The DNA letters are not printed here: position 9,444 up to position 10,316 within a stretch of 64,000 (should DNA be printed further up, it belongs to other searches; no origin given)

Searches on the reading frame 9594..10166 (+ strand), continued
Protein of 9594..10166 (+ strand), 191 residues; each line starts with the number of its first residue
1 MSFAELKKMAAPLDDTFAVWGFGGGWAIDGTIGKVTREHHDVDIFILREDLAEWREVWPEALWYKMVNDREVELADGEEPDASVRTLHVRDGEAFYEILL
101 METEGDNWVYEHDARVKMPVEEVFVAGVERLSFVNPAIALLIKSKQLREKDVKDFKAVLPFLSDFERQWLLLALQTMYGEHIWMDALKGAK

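Call 23: find_homologous_proteins(query=A1, max_evalue=0.00001)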
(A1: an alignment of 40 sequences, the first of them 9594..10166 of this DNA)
Query A1 (40 sequences) (191 aa, profile of the alignment): 1158 proteins with E <= 0.00001 among 4990 candidates; the best 120 are listed.
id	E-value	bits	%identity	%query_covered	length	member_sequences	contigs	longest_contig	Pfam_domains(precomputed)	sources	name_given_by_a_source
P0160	4.4e-74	266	33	86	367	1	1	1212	PF14907.13,PF10706.16,PF10620.16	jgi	jgi:hypothetical protein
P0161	6.8e-74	265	29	88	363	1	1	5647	PF14907.13,PF10706.16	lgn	-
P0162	2.1e-71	257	33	98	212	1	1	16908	PF10706.16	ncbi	-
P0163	2.5e-70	254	34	98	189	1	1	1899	PF10706.16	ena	-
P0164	4.9e-70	253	34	97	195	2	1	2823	PF10706.16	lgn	-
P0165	6.0e-70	252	39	97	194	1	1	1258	PF10706.16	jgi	-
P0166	6.3e-70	252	33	98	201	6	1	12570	PF10706.16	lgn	-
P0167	1.4e-69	251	32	98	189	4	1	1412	PF10706.16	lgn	-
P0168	2.1e-69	251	33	98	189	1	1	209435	PF10706.16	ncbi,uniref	ncbi:nucleotidyltransferase domain-containing protein [Neobacillus sp. NPDC058068]|uniref:nucleotidy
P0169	3.4e-69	250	38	97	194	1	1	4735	PF10706.16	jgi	jgi:Aminoglycoside-2''-adenylyltransferase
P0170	4.4e-69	250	31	98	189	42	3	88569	PF10706.16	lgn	-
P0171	4.5e-69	250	36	87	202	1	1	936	PF10706.16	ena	-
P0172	4.8e-69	250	36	98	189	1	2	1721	PF10706.16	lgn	-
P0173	6.6e-69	249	33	98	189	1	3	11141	PF10706.16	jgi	jgi:hypothetical protein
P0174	6.6e-69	249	33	98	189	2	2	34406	PF10706.16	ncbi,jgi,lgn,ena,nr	ncbi:hypothetical protein QMK38_19480 [Lysinibacillus fusiformis]|nr:hypothetical protein [Lysinibac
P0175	6.6e-69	249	34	97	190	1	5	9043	PF10706.16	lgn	-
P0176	7.6e-69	249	39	96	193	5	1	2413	PF10706.16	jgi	jgi:hypothetical protein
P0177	8.3e-69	249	31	98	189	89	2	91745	PF10706.16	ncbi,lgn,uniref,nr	ncbi:hypothetical protein IK3_05630 [Bacillus toyonensis]|uniref:nucleotidyltransferase domain-conta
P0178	8.7e-69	249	33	97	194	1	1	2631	PF10706.16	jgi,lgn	jgi:hypothetical protein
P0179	1.2e-68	248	36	98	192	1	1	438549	PF10706.16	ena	-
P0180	1.3e-68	248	37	98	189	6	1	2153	PF10706.16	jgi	jgi:hypothetical protein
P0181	1.8e-68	248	32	98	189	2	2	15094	PF10706.16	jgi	jgi:hypothetical protein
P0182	1.9e-68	248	37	89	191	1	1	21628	PF10706.16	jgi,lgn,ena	-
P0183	1.9e-68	248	31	88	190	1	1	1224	PF10706.16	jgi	jgi:hypothetical protein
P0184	2.2e-68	247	33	97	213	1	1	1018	PF10706.16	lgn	-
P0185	2.2e-68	247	41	96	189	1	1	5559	PF10706.16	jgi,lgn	jgi:hypothetical protein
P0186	2.2e-68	247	31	98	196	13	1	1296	PF10706.16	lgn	-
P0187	2.3e-68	247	32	98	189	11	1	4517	PF10706.16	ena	-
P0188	2.4e-68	247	31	96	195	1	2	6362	PF10706.16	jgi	jgi:aminoglycoside-2''-adenylyltransferase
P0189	2.7e-68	247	33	98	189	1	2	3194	PF10706.16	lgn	-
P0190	3.0e-68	247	33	97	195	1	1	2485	PF10706.16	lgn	-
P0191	3.1e-68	247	32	98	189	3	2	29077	PF10706.16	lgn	-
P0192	3.3e-68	247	34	98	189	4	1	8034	PF10706.16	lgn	-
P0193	3.4e-68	247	37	89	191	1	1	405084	PF10706.16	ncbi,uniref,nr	ncbi:hypothetical protein NCCP2222_22200 [Sporosarcina sp. NCCP-2222]|uniref:nucleotidyltransferase 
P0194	4.3e-68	246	32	88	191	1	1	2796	PF10706.16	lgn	-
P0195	4.8e-68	246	36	97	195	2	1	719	PF10706.16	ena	-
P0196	5.7e-68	246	33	98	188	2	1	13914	PF10706.16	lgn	-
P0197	6.3e-68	246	34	98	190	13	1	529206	PF10706.16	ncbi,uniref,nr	ncbi:hypothetical protein P2R12_15570 [Cytobacillus oceanisediminis]|uniref:nucleotidyltransferase d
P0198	7.8e-68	246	31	98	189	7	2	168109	PF10706.16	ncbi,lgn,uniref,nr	ncbi:hypothetical protein JOC25_002496 [Solibacillus kalamii]|uniref:Amino acid transporter n=1 Tax=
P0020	1.0e-67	245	34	98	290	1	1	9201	PF10706.16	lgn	-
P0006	1.6e-67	245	81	100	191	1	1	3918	PF10706.16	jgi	jgi:Aminoglycoside-2''-adenylyltransferase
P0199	1.7e-67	244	34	97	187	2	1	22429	PF10706.16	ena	-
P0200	1.9e-67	244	33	98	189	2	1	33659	PF10706.16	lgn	-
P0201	2.1e-67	244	34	97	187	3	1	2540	PF10706.16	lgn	-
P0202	2.2e-67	244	32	97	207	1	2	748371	PF10706.16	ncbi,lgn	-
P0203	2.2e-67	244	35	97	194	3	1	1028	PF10706.16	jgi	-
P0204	2.5e-67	244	32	99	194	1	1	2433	PF10706.16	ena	-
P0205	2.6e-67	244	39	88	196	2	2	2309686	PF10706.16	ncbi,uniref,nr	ncbi:hypothetical protein M3152_00395 [Sporosarcina luteola]|uniref:nucleotidyltransferase domain-co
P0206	3.1e-67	244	31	99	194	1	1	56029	PF10706.16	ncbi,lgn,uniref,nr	ncbi:nucleotidyltransferase domain-containing protein [Nostoc sp. DedQUE09]|uniref:nucleotidyltransf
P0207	3.3e-67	244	39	88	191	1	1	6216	PF10706.16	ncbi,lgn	-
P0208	3.3e-67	244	36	97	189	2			PF10706.16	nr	nr:hypothetical protein [Paenibacillus sp. MMS18-CY102]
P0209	3.4e-67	244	35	88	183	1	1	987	PF10706.16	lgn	-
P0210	3.8e-67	243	31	97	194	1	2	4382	PF10706.16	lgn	-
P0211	4.1e-67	243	37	94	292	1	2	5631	PF10706.16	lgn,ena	-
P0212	4.5e-67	243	34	98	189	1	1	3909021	PF10706.16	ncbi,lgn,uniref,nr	ncbi:nucleotidyltransferase domain-containing protein [Bacillus testis]|uniref:nucleotidyltransferas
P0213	4.7e-67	243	31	98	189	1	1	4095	PF10706.16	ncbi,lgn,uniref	ncbi:MAG: nucleotidyltransferase domain-containing protein [Anaerobacillus sp.]|uniref:nucleotidyltr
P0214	5.0e-67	243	32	98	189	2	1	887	PF10706.16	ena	-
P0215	5.0e-67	243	34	97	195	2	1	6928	PF10706.16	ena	-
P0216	5.6e-67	243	29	98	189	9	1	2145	PF10706.16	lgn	-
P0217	5.8e-67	243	36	98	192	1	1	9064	PF10706.16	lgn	-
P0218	5.9e-67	243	35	97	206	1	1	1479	PF10706.16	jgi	-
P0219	6.7e-67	243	39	88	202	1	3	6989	PF10706.16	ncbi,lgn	-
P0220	7.0e-67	243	36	98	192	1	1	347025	PF10706.16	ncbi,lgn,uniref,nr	ncbi:hypothetical protein MHZ92_06420 [Sporosarcina sp. ACRSL]|uniref:nucleotidyltransferase domain-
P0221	7.3e-67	242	30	94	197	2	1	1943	PF10706.16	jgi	jgi:hypothetical protein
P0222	7.5e-67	242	33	90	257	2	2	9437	PF10706.16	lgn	-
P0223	7.7e-67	242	37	88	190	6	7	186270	PF10706.16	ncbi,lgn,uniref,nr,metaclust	ncbi:nucleotidyltransferase domain-containing protein [Sporosarcina koreensis]|uniref:nucleotidyltra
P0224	8.9e-67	242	36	90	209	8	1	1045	PF10706.16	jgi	-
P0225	9.5e-67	242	36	90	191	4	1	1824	PF10706.16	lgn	-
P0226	1.3e-66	242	32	97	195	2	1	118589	PF10706.16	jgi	jgi:hypothetical protein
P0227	1.3e-66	242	33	97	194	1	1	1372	PF10706.16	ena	-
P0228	1.4e-66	241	31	88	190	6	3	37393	PF10706.16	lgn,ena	-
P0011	1.7e-66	241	41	97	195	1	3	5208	PF10706.16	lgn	-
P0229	2.3e-66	241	34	96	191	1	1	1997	PF10706.16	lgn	-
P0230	2.4e-66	241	34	98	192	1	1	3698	PF10706.16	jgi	jgi:hypothetical protein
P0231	2.5e-66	241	30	88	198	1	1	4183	PF10706.16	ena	-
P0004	2.7e-66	241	84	100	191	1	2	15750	PF10706.16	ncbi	-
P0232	2.7e-66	241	33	97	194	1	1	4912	PF10706.16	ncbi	ncbi:MAG: nucleotidyltransferase domain-containing protein [Thermoplasmata archaeon]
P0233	2.9e-66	240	34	89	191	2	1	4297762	PF10706.16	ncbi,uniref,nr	ncbi:nucleotidyltransferase domain-containing protein [Sporosarcina sp. Te-1]|uniref:nucleotidyltran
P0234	3.3e-66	240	38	90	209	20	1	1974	PF10706.16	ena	-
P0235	4.2e-66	240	33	95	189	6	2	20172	PF10706.16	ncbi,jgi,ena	-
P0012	4.7e-66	240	37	88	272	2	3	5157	PF10706.16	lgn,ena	-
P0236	4.9e-66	240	29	97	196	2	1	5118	PF10706.16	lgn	-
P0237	5.5e-66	240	35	90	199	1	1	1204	PF10706.16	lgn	-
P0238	5.6e-66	240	33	98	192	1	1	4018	PF10706.16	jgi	jgi:hypothetical protein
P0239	5.8e-66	240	35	88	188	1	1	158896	PF10706.16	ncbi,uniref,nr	ncbi:nucleotidyltransferase domain-containing protein [Thalassobacillus sp. CUG 92003]|uniref:nucleo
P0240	6.6e-66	239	33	97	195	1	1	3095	PF10706.16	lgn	-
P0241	6.7e-66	239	35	88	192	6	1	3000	PF10706.16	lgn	-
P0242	6.8e-66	239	35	97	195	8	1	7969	PF10706.16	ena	-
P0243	6.9e-66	239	29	97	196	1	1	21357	PF10706.16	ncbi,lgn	-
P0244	7.3e-66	239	35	88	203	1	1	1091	PF10706.16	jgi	jgi:hypothetical protein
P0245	7.5e-66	239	34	98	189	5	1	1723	PF10706.16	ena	-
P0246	8.6e-66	239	35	89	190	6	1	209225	PF10706.16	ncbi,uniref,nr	ncbi:nucleotidyltransferase domain-containing protein [Paenibacillus faecis]|uniref:nucleotidyltrans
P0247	1.0e-65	239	35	90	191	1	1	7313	PF10706.16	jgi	jgi:hypothetical protein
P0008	1.2e-65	239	76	99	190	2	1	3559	PF10706.16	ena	-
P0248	1.2e-65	239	28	92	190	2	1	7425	PF10706.16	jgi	jgi:hypothetical protein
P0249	1.2e-65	239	38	90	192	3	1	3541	PF10706.16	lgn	-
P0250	1.3e-65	238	34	97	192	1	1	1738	PF10706.16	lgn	-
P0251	1.4e-65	238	31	90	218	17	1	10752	PF10706.16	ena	-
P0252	1.6e-65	238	35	90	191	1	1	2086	PF10706.16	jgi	-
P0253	2.2e-65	238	34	98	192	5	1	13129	PF10706.16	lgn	-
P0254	2.3e-65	238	31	97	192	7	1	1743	PF10706.16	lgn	-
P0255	2.4e-65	238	32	88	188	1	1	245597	PF10706.16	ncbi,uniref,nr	ncbi:nucleotidyltransferase domain-containing protein [Sporosarcina sp. YIM B06819]|uniref:nucleotid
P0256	3.0e-65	237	28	97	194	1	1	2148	PF10706.16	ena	-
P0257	3.1e-65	237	31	97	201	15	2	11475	PF10706.16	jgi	jgi:hypothetical protein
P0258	3.2e-65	237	35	88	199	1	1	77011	PF10706.16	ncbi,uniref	ncbi:hypothetical protein AB1K89_15315 [Sporosarcina sp. 179-K 8C2 HS]|uniref:nucleotidyltransferase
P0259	3.3e-65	237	27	99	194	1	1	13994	PF10706.16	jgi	jgi:hypothetical protein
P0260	3.5e-65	237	33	96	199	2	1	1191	PF10706.16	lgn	-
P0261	3.6e-65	237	34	88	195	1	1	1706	PF10706.16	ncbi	-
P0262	3.9e-65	237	32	98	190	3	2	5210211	PF10706.16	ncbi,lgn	ncbi:nucleotidyltransferase domain-containing protein [Cytobacillus firmus]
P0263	3.9e-65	237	30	97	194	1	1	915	PF10706.16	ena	-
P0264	4.0e-65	237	32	98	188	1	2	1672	PF10706.16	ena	-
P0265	5.6e-65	236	34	96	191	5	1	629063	PF10706.16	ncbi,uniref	ncbi:nucleotidyltransferase domain-containing protein [Sporosarcina sp. SAFN-015]|uniref:nucleotidyl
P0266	6.2e-65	236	31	86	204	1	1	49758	PF10706.16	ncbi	ncbi:MAG: amino acid transporter [Dehalococcoidia bacterium]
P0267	6.8e-65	236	34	90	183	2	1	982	PF10706.16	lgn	-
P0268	7.2e-65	236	33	97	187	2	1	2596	PF10706.16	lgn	-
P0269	7.2e-65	236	30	97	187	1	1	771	PF10706.16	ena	-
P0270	7.3e-65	236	30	98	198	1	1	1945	PF10706.16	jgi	jgi:hypothetical protein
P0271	8.0e-65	236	35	89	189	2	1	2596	PF10706.16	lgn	-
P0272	8.2e-65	236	36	95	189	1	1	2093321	PF10706.16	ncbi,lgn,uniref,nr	ncbi:hypothetical protein M3193_09910 [Sporosarcina luteola]|uniref:nucleotidyltransferase domain-co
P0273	8.3e-65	236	34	95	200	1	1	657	PF10706.16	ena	-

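Call 26: search_solved_structures(query=A2, max_evalue=1, show_alignments=4)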
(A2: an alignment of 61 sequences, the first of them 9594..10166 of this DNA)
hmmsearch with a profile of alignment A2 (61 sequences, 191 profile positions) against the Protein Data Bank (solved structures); distinct sequences matched with E-value up to 1: 7.
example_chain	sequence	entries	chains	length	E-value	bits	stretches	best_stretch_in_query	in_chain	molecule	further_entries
4wqk_A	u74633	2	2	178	3.6e-08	36.3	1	6-46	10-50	2''-aminoglycoside nucleotidyltransferase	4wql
5kqj_A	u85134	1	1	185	3.6e-08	36.3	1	6-46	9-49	2''-aminoglycoside nucleotidyltransferase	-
4xje_A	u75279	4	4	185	3.8e-08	36.2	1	6-46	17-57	AadB | AAD(2''),Gentamicin 2''-nucleotidyltransferase,Gentamicin resistance protein | Aminoglycoside Nucleotidyltransferase (2"")-Ia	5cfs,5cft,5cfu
4fo1_A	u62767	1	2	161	9.7e-08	34.9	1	8-160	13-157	Lincosamide resistance protein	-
4wh5_A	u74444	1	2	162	9.9e-08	34.9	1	8-160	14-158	Lincosamide resistance protein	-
8an4_A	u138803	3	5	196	0.12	15.1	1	5-52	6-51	Bacterial toxin | Nucleotidyl transferase AbiEii/AbiGii toxin family protein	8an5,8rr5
8ba1_A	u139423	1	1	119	0.94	12.1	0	97-142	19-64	Cleavage and polyadenylation specificity factor subunit 3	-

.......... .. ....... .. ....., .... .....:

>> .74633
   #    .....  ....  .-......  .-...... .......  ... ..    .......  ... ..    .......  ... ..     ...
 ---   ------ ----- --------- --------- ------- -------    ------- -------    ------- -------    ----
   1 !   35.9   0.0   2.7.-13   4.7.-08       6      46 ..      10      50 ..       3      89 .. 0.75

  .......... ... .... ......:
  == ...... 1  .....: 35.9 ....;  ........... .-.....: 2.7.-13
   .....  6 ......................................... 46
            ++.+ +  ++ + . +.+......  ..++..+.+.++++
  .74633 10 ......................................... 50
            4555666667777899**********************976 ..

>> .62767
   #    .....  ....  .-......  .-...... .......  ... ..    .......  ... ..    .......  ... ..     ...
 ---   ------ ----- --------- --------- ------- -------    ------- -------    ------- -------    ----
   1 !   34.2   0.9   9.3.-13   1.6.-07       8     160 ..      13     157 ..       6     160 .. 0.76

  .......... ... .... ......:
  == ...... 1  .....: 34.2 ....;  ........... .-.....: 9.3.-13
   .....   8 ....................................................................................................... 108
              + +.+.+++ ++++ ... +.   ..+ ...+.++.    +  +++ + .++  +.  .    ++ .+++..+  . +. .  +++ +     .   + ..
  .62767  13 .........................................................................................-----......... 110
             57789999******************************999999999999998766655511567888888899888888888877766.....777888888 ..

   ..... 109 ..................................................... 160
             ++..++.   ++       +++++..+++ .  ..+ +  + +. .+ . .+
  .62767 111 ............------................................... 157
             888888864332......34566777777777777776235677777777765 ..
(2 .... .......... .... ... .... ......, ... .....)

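Call 30: predict_structure(alignment_id=A2)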
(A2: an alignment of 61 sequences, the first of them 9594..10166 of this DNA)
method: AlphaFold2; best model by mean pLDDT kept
length: 191 residues; sequences in the alignment: 61
mean_pLDDT: 94.2   pTM: 0.89
mean pLDDT of the five models: 94.2, 94.0, 94.0, 93.8, 93.7
residues with pLDDT >= 90: 169; 70-90: 20; 50-70: 2; < 50: 0
segments of 3 or more residues with pLDDT < 50: none
pLDDT, mean of each block of 10 residues (from residue 1): 92 87 95 93 95 91 96 95 95 93 97 96 93 97 94 96 97 97 92 52
secondary structure, 60 per line:
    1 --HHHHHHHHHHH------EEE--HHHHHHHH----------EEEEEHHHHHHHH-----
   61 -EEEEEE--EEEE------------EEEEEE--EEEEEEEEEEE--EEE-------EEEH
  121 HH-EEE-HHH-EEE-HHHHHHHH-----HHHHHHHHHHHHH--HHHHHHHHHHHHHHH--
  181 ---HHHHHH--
elements in order: H3-13 E20-22 H25-32 E43-47 H48-55 E62-67 E70-73 E86-91 E94-104 E107-109 E117-119 E124-126 E132-134 H136-143 H149-161 H164-178 H184-189

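Call 32: fold_search(model_id=the predicted structure, library=pdb)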
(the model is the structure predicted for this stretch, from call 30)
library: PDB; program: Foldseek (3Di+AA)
matches with E <= 10: 483; with E <= 0.001: 18
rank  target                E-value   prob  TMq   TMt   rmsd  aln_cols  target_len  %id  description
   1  4wqk                  6.0e-07  1.00  0.58  0.62   4.4       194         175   14  Crystal structure of aminoglycoside nucleotidylyltransferase ANT(2")-Ia, apo form (released 2014-11-12)
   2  5cfs                  9.2e-07  1.00  0.57  0.61   4.5       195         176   13  Crystal Structure of ANT(2")-Ia in complex with AMPCPP and tobramycin (released 2016-03-16)
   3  4xje                  1.0e-06  1.00  0.56  0.60   4.6       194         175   14  CRYSTAL STRUCTURE OF ANT(2") IN COMPLEX WITH AMP AND TOBRAMYCIN (released 2016-01-20)
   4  5cfu                  1.2e-06  1.00  0.57  0.61   4.3       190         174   13  Crystal Structure of ANT(2")-Ia in complex with adenylyl-2"-tobramycin (released 2016-07-20)
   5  5kqj_MODEL_1_A        2.0e-06  1.00  0.59  0.61   4.5       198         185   15  Solution Structure of Antibiotic-Resistance Factor ANT(2'')-Ia Reveals Substrate-Regulated Conformation Dynami (released 2017-07-12)
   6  8an5_B                2.0e-06  1.00  0.54  0.55   6.4       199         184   14  MenAT1 toxin-antitoxin complex (rv0078a-rv0078b) from Mycobacterium tuberculosis H37Rv (released 2023-08-02)
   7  8an4_B                2.3e-05  1.00  0.51  0.51   7.5       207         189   16  MenT1 toxin (rv0078a) from Mycobacterium tuberculosis H37Rv (released 2023-08-02)
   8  8an4_A                3.7e-05  1.00  0.49  0.48   9.0       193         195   15  MenT1 toxin (rv0078a) from Mycobacterium tuberculosis H37Rv (released 2023-08-02)
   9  8rr5                  5.3e-05  1.00  0.51  0.55   6.0       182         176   15  MenT1 toxin (rv0078a) from Mycobacterium tuberculosis H37Rv, phosphorylated at T39 (released 2024-09-11)
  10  4fo1_A                6.0e-05  1.00  0.56  0.66   4.7       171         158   15  Crystal structure of lincosamide antibiotic adenylyltransferase LnuA, apo (released 2012-07-04)
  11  8an5_A                1.1e-04  1.00  0.53  0.53   7.2       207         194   14  MenAT1 toxin-antitoxin complex (rv0078a-rv0078b) from Mycobacterium tuberculosis H37Rv (released 2023-08-02)
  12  2fcl                  1.2e-04  1.00  0.52  0.62   4.2       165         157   13  Crystal structure of a putative nucleotidyltransferase (tm1012) from Thermotoga maritima at 1.35 A resolution (released 2006-03-14)
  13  2ewr                  1.4e-04  1.00  0.50  0.59   4.8       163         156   15  Crystal structure of a putative nucleotidyltransferase (tm1012) from Thermotoga maritima at 1.60 A resolution (released 2005-12-06)
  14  5uvd                  2.0e-04  1.00  0.53  0.48   8.1       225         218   16  Crystal structure of an antigenic nucleotidyltransferase-like protein from Paracoccidioides brasiliensis (released 2018-01-31)
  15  4hx0                  5.6e-04  1.00  0.47  0.54   6.6       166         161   14  Crystal structure of a putative nucleotidyltransferase (TM1012) from Thermotoga maritima at 1.87 A resolution (released 2013-09-11)
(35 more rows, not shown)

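Call 37: find_encoding_contigs(protein=P0011, flank=5000, max_places=3)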
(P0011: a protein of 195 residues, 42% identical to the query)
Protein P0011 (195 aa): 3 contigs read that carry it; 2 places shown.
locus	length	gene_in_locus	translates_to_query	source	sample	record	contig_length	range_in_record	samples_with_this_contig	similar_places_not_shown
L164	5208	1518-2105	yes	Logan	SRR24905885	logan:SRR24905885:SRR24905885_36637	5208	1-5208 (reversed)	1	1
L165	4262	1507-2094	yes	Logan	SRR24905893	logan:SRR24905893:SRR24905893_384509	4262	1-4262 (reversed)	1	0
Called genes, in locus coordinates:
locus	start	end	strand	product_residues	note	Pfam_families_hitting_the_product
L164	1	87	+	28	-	?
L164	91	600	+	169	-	-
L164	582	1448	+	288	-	PF10672:Methyltrans_SAM, PF03602:Cons_hypoth95, PF13847:Methyltransf_31 (weak)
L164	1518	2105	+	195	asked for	PF10706:Aminoglyc_resit (weak)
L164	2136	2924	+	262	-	PF22435:MRM3-like_sub_bind, PF08032:SpoU_sub_bind (weak), PF00588:SpoU_methylase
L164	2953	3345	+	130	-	PF01641:SelR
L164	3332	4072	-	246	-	PF03372:Exo_endo_phos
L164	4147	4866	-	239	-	PF02167:Cytochrom_C1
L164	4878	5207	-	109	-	?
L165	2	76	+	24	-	?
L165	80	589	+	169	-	-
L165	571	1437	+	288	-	PF10672:Methyltrans_SAM, PF03602:Cons_hypoth95, PF13847:Methyltransf_31 (weak)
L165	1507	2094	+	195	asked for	PF10706:Aminoglyc_resit (weak)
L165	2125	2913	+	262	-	PF22435:MRM3-like_sub_bind, PF08032:SpoU_sub_bind (weak), PF00588:SpoU_methylase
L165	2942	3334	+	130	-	PF01641:SelR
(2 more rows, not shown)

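Call 38: find_encoding_contigs(protein=P0185, flank=5000, max_places=3)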
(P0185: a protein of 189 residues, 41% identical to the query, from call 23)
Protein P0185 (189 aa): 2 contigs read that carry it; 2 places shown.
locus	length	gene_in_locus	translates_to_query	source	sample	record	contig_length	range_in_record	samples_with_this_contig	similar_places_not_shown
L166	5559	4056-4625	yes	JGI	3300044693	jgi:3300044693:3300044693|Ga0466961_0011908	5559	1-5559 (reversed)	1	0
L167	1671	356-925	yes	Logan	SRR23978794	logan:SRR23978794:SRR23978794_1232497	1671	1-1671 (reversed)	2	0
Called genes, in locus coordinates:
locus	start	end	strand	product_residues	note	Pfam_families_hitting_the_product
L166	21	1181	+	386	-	PF13439:Glyco_transf_4 (weak), PF13692:Glyco_trans_1_4 (weak), PF13524:Glyco_trans_1_2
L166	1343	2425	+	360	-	PF13524:Glyco_trans_1_2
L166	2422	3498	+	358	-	PF13524:Glyco_trans_1_2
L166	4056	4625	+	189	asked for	PF10706:Aminoglyc_resit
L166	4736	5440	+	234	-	-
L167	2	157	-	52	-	?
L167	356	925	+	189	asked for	PF10706:Aminoglyc_resit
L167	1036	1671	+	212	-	?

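Call 39: find_encoding_contigs(protein=P0005, flank=5000, max_places=3)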
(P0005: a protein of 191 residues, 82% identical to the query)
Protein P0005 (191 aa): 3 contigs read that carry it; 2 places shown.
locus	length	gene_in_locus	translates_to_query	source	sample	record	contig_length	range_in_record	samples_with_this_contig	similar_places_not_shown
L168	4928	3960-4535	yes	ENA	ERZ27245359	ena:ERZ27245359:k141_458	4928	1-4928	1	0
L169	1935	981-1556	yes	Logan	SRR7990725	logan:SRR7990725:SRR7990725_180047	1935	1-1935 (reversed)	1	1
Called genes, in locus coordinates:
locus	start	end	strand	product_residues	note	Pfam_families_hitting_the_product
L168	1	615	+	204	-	?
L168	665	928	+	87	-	-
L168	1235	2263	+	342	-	PF13793:Pribosyltran_N, PF00156:Pribosyltran, PF14572:Pribosyl_synth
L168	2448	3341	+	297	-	PF00889:EF_TS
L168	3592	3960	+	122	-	PF01588:tRNA_bind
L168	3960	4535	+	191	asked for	PF10706:Aminoglyc_resit (weak)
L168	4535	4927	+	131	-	?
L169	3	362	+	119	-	?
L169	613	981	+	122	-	PF01588:tRNA_bind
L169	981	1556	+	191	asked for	PF10706:Aminoglyc_resit (weak)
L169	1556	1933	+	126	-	?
